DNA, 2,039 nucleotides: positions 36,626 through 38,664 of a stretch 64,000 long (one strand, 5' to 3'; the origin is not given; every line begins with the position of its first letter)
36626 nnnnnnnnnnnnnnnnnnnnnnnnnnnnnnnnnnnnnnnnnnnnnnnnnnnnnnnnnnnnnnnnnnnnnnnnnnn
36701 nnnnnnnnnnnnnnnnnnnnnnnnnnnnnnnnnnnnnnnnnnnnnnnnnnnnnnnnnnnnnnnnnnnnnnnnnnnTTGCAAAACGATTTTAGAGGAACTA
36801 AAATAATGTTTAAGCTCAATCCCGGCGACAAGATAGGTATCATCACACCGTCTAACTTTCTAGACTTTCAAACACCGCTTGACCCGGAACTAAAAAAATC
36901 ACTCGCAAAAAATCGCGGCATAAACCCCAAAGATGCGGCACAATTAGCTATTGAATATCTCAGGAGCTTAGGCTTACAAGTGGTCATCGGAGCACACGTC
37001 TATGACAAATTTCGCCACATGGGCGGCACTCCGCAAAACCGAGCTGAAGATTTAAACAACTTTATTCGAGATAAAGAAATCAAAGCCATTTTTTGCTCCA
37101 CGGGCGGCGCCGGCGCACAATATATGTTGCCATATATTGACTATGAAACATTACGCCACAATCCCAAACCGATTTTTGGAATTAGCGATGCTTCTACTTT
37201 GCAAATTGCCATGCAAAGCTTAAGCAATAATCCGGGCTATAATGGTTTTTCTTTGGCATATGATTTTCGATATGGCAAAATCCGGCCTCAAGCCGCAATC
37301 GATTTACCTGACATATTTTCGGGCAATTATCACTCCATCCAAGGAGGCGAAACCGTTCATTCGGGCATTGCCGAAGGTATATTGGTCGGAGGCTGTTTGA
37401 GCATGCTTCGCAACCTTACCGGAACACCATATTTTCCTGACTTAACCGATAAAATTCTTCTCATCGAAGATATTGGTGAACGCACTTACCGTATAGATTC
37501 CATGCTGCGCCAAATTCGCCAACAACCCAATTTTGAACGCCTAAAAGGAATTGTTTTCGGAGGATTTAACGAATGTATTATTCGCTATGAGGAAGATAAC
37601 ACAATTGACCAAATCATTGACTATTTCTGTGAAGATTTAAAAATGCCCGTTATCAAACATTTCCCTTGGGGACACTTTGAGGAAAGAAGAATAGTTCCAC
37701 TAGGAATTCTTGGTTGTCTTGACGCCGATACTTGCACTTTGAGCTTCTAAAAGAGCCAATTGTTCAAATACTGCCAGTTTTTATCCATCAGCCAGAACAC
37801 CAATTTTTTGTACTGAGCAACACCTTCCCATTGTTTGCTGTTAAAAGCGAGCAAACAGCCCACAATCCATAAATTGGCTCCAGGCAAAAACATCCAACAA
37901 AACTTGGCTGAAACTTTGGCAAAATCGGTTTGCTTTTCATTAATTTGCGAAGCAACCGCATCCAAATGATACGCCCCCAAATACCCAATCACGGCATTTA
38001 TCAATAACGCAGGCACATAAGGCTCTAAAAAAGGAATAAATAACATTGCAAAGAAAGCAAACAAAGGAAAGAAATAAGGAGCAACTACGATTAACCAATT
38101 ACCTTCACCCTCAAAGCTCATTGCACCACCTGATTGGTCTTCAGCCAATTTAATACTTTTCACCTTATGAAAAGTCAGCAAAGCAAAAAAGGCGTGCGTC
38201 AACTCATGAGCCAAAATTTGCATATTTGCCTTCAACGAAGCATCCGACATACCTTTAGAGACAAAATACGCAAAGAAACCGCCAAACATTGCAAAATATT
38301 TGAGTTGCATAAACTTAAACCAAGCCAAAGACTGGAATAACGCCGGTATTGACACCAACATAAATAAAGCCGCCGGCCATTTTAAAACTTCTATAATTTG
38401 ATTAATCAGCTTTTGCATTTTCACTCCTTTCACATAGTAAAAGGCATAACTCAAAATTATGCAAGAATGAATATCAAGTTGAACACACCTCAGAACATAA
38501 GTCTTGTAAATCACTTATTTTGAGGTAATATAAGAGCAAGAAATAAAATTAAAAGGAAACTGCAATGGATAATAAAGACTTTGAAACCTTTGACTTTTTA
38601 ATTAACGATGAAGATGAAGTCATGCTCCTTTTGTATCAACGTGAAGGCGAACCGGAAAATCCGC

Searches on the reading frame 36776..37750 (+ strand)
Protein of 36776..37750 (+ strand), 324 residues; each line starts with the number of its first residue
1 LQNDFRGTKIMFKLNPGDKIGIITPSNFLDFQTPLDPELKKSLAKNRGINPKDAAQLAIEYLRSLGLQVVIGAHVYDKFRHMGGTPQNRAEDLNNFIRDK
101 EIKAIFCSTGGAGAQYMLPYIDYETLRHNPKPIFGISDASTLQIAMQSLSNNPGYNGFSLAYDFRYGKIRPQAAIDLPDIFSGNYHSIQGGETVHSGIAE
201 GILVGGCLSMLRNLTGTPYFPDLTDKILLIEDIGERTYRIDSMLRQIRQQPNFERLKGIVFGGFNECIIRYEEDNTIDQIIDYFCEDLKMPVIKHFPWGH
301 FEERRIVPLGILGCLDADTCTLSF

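Call 18: search_protein_families(library=pfam, proteins=[window:36776-37750:+], max_evalue=0.001)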
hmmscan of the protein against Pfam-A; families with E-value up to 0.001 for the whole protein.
window:36776-37750:+ (324 aa): 2 families
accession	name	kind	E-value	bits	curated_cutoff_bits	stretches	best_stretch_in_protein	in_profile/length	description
PF17676.7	Peptidase_S66C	-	2.5e-33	115.7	23.7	1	200-311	1-116/120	LD-carboxypeptidase C-terminal domain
PF02016.21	Peptidase_S66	-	4.1e-29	101.6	25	1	52-150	16-114/121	LD-carboxypeptidase N-terminal domain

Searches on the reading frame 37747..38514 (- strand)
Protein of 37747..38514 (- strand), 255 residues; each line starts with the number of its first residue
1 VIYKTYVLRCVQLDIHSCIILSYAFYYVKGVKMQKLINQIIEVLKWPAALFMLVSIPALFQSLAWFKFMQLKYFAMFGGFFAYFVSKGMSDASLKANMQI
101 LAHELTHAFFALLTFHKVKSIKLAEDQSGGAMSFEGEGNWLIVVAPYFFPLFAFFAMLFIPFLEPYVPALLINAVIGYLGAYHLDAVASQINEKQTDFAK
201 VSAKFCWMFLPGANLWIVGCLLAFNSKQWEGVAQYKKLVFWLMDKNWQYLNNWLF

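Call 18: search_protein_families(library=pfam, proteins=[window:37747-38514:-], max_evalue=0.001)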
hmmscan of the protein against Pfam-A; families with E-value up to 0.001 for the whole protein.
window:37747-38514:- (255 aa): 1 family
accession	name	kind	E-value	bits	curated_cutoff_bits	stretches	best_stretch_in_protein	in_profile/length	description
PF13398.12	Peptidase_M50B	-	9.3e-12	45.5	26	1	97-172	22-99/201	Peptidase M50B-like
